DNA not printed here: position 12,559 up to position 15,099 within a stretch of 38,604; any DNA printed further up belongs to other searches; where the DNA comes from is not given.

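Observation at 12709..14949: A REC-histidine kinase reads straight into the hydrogenase beta subunit with no stop codon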

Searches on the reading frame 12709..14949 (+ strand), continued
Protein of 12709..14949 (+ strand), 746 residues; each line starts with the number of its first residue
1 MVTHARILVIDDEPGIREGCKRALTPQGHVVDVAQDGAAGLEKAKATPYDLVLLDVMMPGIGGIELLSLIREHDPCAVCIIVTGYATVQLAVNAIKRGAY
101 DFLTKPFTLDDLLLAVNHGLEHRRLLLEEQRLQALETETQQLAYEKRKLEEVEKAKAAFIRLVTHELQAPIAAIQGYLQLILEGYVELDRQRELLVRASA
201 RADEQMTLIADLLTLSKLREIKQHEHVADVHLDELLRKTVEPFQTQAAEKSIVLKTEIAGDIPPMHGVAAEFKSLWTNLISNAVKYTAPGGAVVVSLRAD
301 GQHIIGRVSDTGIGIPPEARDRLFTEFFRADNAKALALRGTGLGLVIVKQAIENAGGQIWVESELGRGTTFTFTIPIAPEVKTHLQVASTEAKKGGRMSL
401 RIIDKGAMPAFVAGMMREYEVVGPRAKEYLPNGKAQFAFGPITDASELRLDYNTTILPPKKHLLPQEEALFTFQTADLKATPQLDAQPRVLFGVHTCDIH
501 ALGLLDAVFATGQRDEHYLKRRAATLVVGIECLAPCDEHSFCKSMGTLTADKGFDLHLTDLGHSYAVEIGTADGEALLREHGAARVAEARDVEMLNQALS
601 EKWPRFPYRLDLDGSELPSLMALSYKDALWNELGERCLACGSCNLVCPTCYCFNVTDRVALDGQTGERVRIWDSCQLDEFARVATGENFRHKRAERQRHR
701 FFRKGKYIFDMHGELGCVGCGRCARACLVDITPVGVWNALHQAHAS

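Call 28: find_encoding_contigs(protein=P0031, flank=10000, max_places=2)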
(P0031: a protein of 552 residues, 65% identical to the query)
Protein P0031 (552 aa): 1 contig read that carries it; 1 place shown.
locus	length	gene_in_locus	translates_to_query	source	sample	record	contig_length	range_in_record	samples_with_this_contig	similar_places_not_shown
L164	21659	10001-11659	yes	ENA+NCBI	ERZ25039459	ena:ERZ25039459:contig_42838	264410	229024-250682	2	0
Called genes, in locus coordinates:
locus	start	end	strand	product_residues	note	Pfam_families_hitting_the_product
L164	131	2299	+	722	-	-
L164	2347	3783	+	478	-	PF03816:LytR_cpsA_psr, PF13399:LytR_C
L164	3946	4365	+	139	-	PF01257:2Fe-2S_thioredx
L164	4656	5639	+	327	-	PF01512:Complex1_51K, PF22461:SLBB_2, PF10531:SLBB, PF10589:NADH_4Fe-4S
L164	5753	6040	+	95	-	PF24001:DUF7317 (weak)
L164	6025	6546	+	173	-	PF11848:DUF3368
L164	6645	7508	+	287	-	-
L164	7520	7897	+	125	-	PF00072:Response_reg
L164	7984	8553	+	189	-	-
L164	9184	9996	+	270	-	PF00512:HisKA, PF02518:HATPase_c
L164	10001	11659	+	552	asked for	PF00072:Response_reg, PF00512:HisKA, PF02518:HATPase_c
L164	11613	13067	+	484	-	PF17179:Fer4_22, PF00970:FAD_binding_6, PF00175:NAD_binding_1, PF10418:DHODB_Fe-S_bind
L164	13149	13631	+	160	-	PF01257:2Fe-2S_thioredx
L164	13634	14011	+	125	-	-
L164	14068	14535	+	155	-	PF02915:Rubrerythrin (weak), PF13668:Ferritin_2 (weak), PF02915:Rubrerythrin (weak)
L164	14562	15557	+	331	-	PF01512:Complex1_51K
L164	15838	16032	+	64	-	-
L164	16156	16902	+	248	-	PF00111:Fer2, PF13510:Fer2_4, PF10588:NADH-G_4Fe-4S_3, PF12837:Fer4_6 (weak), PF13237:Fer4_10 (weak), PF22117:Fer4_Nqo3, PF12838:Fer4_7, PF14697:Fer4_21, +2 more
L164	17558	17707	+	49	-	-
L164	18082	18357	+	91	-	PF00384:Molybdopterin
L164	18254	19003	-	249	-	-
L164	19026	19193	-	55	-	PF13638:PIN_4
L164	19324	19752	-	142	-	PF00534:Glycos_transf_1, PF13524:Glyco_trans_1_2 (weak), PF13692:Glyco_trans_1_4, PF20706:GT4-conflict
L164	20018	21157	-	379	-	PF13439:Glyco_transf_4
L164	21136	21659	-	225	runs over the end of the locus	-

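Call 31: search_protein_families(library=pfam, proteins=[L114:2-1948:+, L153:7974-10328:+, L157:8778-11153:+, L160:2369-4780:+, L065:7383-8780:+, L069:8438-9838:+, P0035, P0050, L141:2267-4726:+, L147:2-2101:+], max_evalue=0.00001)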
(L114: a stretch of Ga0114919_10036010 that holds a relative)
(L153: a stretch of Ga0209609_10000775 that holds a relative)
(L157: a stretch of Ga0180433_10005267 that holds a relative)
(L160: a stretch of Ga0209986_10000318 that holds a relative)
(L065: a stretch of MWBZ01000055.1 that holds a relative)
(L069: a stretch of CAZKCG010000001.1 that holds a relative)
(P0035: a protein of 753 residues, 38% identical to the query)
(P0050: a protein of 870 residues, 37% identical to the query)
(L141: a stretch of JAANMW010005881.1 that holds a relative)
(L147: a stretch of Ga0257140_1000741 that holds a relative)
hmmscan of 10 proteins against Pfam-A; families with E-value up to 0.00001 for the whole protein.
L114:2-1948:+ (649 aa): 4 families
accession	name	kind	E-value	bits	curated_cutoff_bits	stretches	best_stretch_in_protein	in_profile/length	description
PF17179.9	Fer4_22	-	4.5e-32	111.2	27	1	526-618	1-92/95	4Fe-4S dicluster domain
PF02518.31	HATPase_c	-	2.4e-29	102.5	26.4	1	155-266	1-110/111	Histidine kinase-, DNA gyrase B-, and HSP90-like ATPase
PF00512.31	HisKA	-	6.3e-08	33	26.9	1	42-109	2-66/66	His Kinase A (phospho-acceptor) domain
PF12838.12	Fer4_7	-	1.7e-06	28.9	27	0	607-618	2-13/52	4Fe-4S dicluster domain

L153:7974-10328:+ (785 aa): 6 families
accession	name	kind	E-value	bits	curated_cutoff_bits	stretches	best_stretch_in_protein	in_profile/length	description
PF17179.9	Fer4_22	-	7.9e-32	110.4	27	1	389-484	1-95/95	4Fe-4S dicluster domain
PF00072.30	Response_reg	-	1.3e-28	99.8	30.2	1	16-125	1-110/111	Response regulator receiver domain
PF00175.26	NAD_binding_1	-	8.2e-12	46.2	22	1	625-727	1-107/109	Oxidoreductase NAD-binding domain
PF10418.14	DHODB_Fe-S_bind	-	2.3e-10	40.5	23.9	1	746-778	1-40/41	Iron-sulfur cluster binding domain of dihydroorotate dehydrogenase B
PF00970.30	FAD_binding_6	-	5.1e-08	33.6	21.1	1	524-611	3-96/99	Oxidoreductase FAD-binding domain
PF12838.12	Fer4_7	-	8.3e-07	29.8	27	0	381-402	29-50/52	4Fe-4S dicluster domain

L157:8778-11153:+ (792 aa): 6 families
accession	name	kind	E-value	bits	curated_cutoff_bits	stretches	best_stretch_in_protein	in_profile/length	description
PF17179.9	Fer4_22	-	5.9e-32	110.8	27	1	397-491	2-95/95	4Fe-4S dicluster domain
PF00072.30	Response_reg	-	3.6e-29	101.6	30.2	1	23-132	1-110/111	Response regulator receiver domain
PF00175.26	NAD_binding_1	-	4.8e-12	46.9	22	1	632-734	1-107/109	Oxidoreductase NAD-binding domain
PF10418.14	DHODB_Fe-S_bind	-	2e-10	40.7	23.9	1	753-785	1-40/41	Iron-sulfur cluster binding domain of dihydroorotate dehydrogenase B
PF00970.30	FAD_binding_6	-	4.4e-07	30.6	21.1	1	530-618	2-96/99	Oxidoreductase FAD-binding domain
PF12838.12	Fer4_7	-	3.3e-06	27.9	27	0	388-409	29-50/52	4Fe-4S dicluster domain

L160:2369-4780:+ (804 aa): 6 families
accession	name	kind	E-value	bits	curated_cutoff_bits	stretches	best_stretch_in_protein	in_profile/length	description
PF17179.9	Fer4_22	-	3.3e-32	111.6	27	1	408-503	1-95/95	4Fe-4S dicluster domain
PF00072.30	Response_reg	-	4.5e-30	104.5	30.2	1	35-144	1-110/111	Response regulator receiver domain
PF00175.26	NAD_binding_1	-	2.4e-12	47.9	22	1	644-746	1-107/109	Oxidoreductase NAD-binding domain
PF10418.14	DHODB_Fe-S_bind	-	4.7e-10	39.5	23.9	1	765-797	1-40/41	Iron-sulfur cluster binding domain of dihydroorotate dehydrogenase B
PF00970.30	FAD_binding_6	-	1.3e-06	29.1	21.1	1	543-630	3-96/99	Oxidoreductase FAD-binding domain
PF12838.12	Fer4_7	-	1.4e-06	29.1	27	0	400-421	29-50/52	4Fe-4S dicluster domain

L065:7383-8780:+ (466 aa): 3 families
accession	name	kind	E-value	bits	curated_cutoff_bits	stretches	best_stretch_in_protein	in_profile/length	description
PF02518.31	HATPase_c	-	1.3e-28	100.1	26.4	1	346-457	1-110/111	Histidine kinase-, DNA gyrase B-, and HSP90-like ATPase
PF00512.31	HisKA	-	6e-12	45.9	26.9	1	230-298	2-66/66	His Kinase A (phospho-acceptor) domain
PF25323.1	6TM_PilS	-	1.5e-07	31.7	27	1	93-213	75-186/189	PilS-like transmembrane domain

L069:8438-9838:+ (467 aa): 3 families
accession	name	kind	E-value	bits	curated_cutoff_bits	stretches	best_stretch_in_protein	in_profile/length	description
PF02518.31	HATPase_c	-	5.1e-29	101.4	26.4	1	345-456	1-110/111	Histidine kinase-, DNA gyrase B-, and HSP90-like ATPase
PF00512.31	HisKA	-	1e-12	48.4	26.9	1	229-297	2-66/66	His Kinase A (phospho-acceptor) domain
PF25323.1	6TM_PilS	-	4.8e-08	33.3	27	1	29-163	20-148/189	PilS-like transmembrane domain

P0035 (753 aa): 4 families
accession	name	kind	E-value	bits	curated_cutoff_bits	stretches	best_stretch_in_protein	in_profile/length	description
PF02518.31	HATPase_c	-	5.3e-32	111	26.4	1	257-368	1-110/111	Histidine kinase-, DNA gyrase B-, and HSP90-like ATPase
PF17179.9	Fer4_22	-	1.2e-30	106.7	27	1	628-722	1-94/95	4Fe-4S dicluster domain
PF00072.30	Response_reg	-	5.8e-30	104.2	30.2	1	11-120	1-110/111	Response regulator receiver domain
PF12838.12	Fer4_7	-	3.6e-06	27.8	27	0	709-726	2-13/52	4Fe-4S dicluster domain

P0050 (870 aa): 8 families
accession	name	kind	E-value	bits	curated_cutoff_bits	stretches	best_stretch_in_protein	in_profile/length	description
PF02518.31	HATPase_c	-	1.5e-31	109.5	26.4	1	348-458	2-110/111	Histidine kinase-, DNA gyrase B-, and HSP90-like ATPase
PF17179.9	Fer4_22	-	4.5e-31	108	27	1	762-856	1-95/95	4Fe-4S dicluster domain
PF00512.31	HisKA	-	8.2e-11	42.2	26.9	1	234-299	2-64/66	His Kinase A (phospho-acceptor) domain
PF25323.1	6TM_PilS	-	5.6e-10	39.6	27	1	9-204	5-187/189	PilS-like transmembrane domain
PF13237.11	Fer4_10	-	4.3e-07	30.2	25.5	0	841-857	8-27/53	4Fe-4S dicluster domain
PF12797.12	Fer4_2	-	7.1e-07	29.2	24.5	0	841-854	9-22/22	4Fe-4S binding domain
PF13187.11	Fer4_9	-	2.4e-06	27.9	27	0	842-861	2-21/52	4Fe-4S dicluster domain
PF00037.32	Fer4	-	5.8e-06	26.3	21.1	0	842-855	8-21/24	4Fe-4S binding domain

L141:2267-4726:+ (820 aa): 3 families
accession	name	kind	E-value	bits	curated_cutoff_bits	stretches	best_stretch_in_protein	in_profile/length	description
PF17179.9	Fer4_22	-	1.5e-31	109.5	27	1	421-516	1-95/95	4Fe-4S dicluster domain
PF00175.26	NAD_binding_1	-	2.7e-16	60.6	22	1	660-762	1-107/109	Oxidoreductase NAD-binding domain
PF10418.14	DHODB_Fe-S_bind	-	1.6e-11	44.2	23.9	1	781-813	1-40/41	Iron-sulfur cluster binding domain of dihydroorotate dehydrogenase B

L147:2-2101:+ (700 aa): 5 families
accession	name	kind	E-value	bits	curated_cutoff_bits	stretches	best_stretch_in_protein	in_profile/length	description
PF17179.9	Fer4_22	-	3.9e-31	108.2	27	1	304-399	1-95/95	4Fe-4S dicluster domain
PF00175.26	NAD_binding_1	-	2.2e-11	44.8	22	1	540-642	1-107/109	Oxidoreductase NAD-binding domain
PF10418.14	DHODB_Fe-S_bind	-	4e-10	39.7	23.9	1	661-693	1-40/41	Iron-sulfur cluster binding domain of dihydroorotate dehydrogenase B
PF00970.30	FAD_binding_6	-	1.3e-06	29.1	21.1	1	438-526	2-96/99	Oxidoreductase FAD-binding domain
PF12838.12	Fer4_7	-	2e-06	28.6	27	0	296-317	29-50/52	4Fe-4S dicluster domain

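Call 41: find_encoding_contigs(protein=P0027, flank=8000, max_places=1)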
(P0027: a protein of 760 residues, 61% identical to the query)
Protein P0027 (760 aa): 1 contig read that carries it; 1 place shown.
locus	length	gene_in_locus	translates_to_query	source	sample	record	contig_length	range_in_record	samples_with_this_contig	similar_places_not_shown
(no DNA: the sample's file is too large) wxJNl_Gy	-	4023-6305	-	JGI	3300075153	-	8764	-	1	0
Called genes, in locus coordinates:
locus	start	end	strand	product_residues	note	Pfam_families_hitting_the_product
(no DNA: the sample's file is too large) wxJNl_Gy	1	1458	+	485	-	?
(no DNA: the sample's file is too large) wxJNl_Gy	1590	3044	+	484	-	PF03816:LytR_cpsA_psr, PF13399:LytR_C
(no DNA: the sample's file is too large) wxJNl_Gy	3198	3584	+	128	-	PF00072:Response_reg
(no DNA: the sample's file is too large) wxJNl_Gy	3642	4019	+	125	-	PF00072:Response_reg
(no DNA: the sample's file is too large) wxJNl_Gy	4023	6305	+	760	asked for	PF00072:Response_reg, PF00512:HisKA, PF02518:HATPase_c, PF17179:Fer4_22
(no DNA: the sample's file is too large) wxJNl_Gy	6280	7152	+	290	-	PF00970:FAD_binding_6, PF00175:NAD_binding_1, PF10418:DHODB_Fe-S_bind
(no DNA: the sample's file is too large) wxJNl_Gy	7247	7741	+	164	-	PF01257:2Fe-2S_thioredx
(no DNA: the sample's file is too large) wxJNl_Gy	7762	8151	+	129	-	-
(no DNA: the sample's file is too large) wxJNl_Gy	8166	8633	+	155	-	PF02915:Rubrerythrin (weak)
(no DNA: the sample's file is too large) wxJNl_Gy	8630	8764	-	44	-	?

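Call 42: find_encoding_contigs(protein=P0035, flank=8000, max_places=1)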
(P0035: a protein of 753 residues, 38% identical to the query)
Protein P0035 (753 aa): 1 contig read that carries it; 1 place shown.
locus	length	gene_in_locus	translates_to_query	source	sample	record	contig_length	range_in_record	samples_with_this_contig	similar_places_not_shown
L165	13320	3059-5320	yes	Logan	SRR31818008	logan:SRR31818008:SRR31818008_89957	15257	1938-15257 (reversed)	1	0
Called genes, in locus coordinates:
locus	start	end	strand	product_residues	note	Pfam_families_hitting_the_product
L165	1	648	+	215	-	?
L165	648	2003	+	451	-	PF00072:Response_reg, PF00158:Sigma54_activat, PF14532:Sigma54_activ_2, PF00004:AAA (weak), PF07724:AAA_2, PF07728:AAA_5, PF25601:AAA_lid_14, PF02954:HTH_8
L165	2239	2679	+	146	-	PF00072:Response_reg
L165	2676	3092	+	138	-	PF00072:Response_reg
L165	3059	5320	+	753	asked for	PF00072:Response_reg, PF02518:HATPase_c, PF12838:Fer4_7 (faint), PF17179:Fer4_22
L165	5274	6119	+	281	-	PF00970:FAD_binding_6 (weak), PF00175:NAD_binding_1, PF10418:DHODB_Fe-S_bind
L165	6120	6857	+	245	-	PF01058:Oxidored_q6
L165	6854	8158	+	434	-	PF00374:NiFeSe_Hases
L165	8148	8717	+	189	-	PF01750:HycI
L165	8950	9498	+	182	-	PF01625:PMSR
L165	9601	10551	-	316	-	-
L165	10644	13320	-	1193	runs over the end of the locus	PF05569:Peptidase_M56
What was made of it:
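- L165 lies in a complete hydG-hydD-hydA-hycI operon (call 42).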

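Call 43: find_encoding_contigs(protein=P0050, flank=8000, max_places=1)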
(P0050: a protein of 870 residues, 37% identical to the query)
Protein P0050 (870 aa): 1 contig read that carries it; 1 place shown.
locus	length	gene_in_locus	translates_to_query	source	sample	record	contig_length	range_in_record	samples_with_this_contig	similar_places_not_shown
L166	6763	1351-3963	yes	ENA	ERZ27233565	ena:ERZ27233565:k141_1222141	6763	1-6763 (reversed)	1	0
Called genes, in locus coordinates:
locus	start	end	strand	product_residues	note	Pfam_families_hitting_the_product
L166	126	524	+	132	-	PF01243:PNPOx_N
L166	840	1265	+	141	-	PF00072:Response_reg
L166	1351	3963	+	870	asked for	PF25323:6TM_PilS, PF00512:HisKA, PF02518:HATPase_c, PF13183:Fer4_8 (faint), PF13187:Fer4_9 (faint), PF13534:Fer4_17 (faint), PF00037:Fer4 (faint), PF17179:Fer4_22, +2 more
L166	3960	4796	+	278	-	PF00175:NAD_binding_1, PF10418:DHODB_Fe-S_bind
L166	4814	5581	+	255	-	PF01058:Oxidored_q6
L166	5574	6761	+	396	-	?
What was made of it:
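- Kinase::HydB fusions with a different, membrane-bound kinase type exist (calls 31, 43).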
